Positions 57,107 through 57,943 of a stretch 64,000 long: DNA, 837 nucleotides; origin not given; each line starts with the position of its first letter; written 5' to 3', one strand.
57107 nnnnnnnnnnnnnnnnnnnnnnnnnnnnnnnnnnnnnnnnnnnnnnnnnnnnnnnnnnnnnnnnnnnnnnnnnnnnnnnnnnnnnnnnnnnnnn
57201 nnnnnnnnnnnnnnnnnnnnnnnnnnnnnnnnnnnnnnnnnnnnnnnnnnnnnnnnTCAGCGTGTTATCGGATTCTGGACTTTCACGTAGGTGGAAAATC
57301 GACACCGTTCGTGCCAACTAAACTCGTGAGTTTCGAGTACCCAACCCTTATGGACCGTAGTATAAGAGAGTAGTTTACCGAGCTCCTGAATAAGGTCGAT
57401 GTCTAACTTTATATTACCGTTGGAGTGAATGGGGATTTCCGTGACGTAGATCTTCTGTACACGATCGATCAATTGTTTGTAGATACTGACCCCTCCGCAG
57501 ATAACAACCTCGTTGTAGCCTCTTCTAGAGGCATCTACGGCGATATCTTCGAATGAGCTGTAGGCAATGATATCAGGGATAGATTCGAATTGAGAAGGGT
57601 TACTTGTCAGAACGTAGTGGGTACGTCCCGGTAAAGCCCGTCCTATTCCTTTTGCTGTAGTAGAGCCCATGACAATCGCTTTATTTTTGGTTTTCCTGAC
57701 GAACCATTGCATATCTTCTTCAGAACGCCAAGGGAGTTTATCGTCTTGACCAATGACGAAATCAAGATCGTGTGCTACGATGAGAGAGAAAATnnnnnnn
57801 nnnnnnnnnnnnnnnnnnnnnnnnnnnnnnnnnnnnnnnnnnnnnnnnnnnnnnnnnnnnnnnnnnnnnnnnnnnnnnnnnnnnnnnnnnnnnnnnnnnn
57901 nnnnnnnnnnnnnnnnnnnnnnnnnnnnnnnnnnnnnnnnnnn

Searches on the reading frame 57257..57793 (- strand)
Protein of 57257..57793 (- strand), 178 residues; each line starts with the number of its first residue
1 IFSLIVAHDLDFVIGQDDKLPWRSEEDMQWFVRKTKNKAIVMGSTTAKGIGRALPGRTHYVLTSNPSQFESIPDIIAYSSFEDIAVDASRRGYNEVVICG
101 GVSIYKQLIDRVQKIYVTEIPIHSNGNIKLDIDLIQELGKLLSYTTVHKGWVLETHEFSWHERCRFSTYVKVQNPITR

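Call 97: search_protein_families(library=pfam, proteins=[window:57257-57793:-], max_evalue=0.001)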
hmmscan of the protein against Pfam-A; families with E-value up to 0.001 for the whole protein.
window:57257-57793:- (178 aa): 1 family
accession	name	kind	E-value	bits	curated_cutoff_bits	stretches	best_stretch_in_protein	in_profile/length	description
PF00186.24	DHFR_1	-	3.9e-31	108.3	25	1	2-128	2-124/159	Dihydrofolate reductase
